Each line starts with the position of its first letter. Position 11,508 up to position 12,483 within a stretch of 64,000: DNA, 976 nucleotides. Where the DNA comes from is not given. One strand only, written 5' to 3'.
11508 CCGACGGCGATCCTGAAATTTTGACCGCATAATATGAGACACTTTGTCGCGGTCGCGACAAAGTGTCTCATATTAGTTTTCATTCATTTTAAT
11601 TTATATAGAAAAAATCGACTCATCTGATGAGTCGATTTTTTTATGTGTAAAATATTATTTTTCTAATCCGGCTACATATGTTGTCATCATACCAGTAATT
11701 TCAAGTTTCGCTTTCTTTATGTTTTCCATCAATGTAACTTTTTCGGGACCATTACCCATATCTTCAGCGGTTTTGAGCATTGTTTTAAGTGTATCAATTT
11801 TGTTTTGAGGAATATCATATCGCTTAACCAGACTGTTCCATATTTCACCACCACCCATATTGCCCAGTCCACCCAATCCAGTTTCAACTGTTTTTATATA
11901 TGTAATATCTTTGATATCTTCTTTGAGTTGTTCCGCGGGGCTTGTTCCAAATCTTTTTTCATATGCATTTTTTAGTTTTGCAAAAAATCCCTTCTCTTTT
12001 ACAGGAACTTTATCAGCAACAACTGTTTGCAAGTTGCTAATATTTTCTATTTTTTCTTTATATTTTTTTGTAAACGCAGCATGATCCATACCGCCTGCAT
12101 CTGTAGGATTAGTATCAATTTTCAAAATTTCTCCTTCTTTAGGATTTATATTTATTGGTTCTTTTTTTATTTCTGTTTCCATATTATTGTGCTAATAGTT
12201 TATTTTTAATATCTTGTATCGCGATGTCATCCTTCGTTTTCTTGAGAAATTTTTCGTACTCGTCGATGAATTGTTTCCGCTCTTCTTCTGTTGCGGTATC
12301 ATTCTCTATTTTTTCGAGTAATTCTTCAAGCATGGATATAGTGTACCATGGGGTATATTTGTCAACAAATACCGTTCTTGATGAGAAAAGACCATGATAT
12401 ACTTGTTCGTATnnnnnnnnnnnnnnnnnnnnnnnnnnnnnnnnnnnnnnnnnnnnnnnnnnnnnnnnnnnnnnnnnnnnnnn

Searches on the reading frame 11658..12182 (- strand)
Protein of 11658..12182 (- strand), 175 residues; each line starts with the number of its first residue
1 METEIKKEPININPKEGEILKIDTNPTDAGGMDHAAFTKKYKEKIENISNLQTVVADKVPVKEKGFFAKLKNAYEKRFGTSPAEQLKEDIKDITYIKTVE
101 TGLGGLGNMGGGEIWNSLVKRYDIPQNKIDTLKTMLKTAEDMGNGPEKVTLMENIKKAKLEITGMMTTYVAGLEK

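Call 5: search_protein_families(library=pfam, proteins=[window:11658-12182:-], max_evalue=0.1)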
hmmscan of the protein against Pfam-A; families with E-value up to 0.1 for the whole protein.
window:11658-12182:- (175 aa): 0 families

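Call 6: search_protein_families(library=ncbifam, proteins=[window:11658-12182:-], max_evalue=0.1)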
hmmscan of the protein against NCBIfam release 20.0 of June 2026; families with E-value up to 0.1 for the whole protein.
window:11658-12182:- (175 aa): 1 family
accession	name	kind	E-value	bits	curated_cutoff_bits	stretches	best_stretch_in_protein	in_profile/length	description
TIGR00970.1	leuA_yeast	equivalog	0.096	11.2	697.4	0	108-167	424-483/564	2-isopropylmalate synthase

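Call 18: find_homologous_proteins(query=window:11658-12182:-, max_evalue=0.01)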
Query window:11658-12182:- (175 aa): 2 proteins with E <= 0.01 among 57 candidates.
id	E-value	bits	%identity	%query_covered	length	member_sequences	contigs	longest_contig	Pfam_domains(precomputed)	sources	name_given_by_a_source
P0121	1.4e-107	375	100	100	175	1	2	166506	-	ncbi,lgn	-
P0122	7.0e-41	158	57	95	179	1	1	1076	-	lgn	-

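Call 20: find_encoding_contigs(protein=P0121, flank=3000, max_places=3)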
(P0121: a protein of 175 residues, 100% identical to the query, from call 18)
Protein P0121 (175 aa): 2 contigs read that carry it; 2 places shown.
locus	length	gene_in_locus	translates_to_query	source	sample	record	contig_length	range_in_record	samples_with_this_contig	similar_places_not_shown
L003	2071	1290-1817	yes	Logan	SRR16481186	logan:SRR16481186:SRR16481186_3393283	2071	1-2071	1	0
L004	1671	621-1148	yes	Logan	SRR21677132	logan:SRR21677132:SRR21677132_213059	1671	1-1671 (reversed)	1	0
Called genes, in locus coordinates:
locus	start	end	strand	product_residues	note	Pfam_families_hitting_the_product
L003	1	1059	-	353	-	?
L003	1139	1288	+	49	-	-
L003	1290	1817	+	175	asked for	-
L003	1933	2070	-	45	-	?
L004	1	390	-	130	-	?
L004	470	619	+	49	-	-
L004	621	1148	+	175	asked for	-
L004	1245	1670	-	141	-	?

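Call 21: find_encoding_contigs(protein=P0122, flank=3000, max_places=3)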
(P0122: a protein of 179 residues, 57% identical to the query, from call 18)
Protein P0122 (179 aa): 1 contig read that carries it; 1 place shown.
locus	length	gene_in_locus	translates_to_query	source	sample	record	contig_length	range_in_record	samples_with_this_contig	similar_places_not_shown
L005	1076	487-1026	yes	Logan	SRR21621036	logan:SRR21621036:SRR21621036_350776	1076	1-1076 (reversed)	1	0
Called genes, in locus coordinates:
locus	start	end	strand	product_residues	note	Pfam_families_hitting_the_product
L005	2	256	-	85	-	?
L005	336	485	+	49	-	-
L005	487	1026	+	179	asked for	-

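Call 62: search_protein_families(library=phrogs, proteins=[window:11658-12182:-], max_evalue=0.01)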
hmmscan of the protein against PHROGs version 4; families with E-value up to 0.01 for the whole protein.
window:11658-12182:- (175 aa): 1 family
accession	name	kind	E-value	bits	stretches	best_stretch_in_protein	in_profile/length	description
phrog_36343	-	unknown function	0.0037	18.6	1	36-87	7-57/80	-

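Call 63: search_protein_families(library=padloc, proteins=[window:11658-12182:-], max_evalue=0.01)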
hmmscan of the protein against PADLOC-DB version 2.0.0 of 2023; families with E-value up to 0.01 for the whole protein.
window:11658-12182:- (175 aa): 0 families

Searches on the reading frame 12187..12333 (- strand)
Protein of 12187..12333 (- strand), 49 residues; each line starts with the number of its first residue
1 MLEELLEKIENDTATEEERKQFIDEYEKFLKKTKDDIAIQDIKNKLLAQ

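Call 5: search_protein_families(library=pfam, proteins=[window:12187-12333:-], max_evalue=0.1)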
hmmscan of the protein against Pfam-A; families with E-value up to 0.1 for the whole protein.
seq(49 aa): 8 families
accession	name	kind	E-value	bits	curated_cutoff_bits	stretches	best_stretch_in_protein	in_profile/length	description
PF24210.1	T4_RIIA1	-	0.0078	16.3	27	1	3-24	39-60/67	RIIA.1-like protein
PF09442.15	DUF2018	-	0.0081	17.6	25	1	2-40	35-73/83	Domain of unknown function (DUF2018)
PF12290.13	DUF3802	-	0.012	16.5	26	1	2-36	75-108/111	Protein of unknown function (DUF3802)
PF07564.17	DUF1542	-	0.021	15.3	24.3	1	4-38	15-50/77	Domain of Unknown Function (DUF1542)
PF20335.4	DUF6630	-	0.025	15.4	27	1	2-42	2-42/158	Domain of unknown function (DUF6630)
PF05997.17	Nop52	-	0.033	14.2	27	1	2-47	165-211/259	Nucleolar protein,Nop52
PF17944.6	Arg_decarbox_C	-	0.048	14.6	23.3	1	1-31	15-46/51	Arginine decarboxylase C-terminal helical extension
PF11723.14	Aromatic_hydrox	-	0.063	13.2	24.4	1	8-41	163-197/241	Homotrimeric ring hydroxylase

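Call 6: search_protein_families(library=ncbifam, proteins=[window:12187-12333:-], max_evalue=0.1)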
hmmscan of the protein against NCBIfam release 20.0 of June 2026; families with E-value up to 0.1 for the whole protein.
seq(49 aa): 1 family
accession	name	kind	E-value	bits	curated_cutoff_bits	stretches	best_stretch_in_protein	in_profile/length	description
NF008200.0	PRK10957.1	equivalog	0.071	12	205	1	3-41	163-201/330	Fe2+-enterobactin ABC transporter substrate-binding protein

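Call 62: search_protein_families(library=phrogs, proteins=[window:12187-12333:-], max_evalue=0.01)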
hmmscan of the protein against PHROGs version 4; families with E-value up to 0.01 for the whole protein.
seq(49 aa): 0 families

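Call 63: search_protein_families(library=padloc, proteins=[window:12187-12333:-], max_evalue=0.01)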
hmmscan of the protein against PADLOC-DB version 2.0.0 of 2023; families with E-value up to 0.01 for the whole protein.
seq(49 aa): 0 families
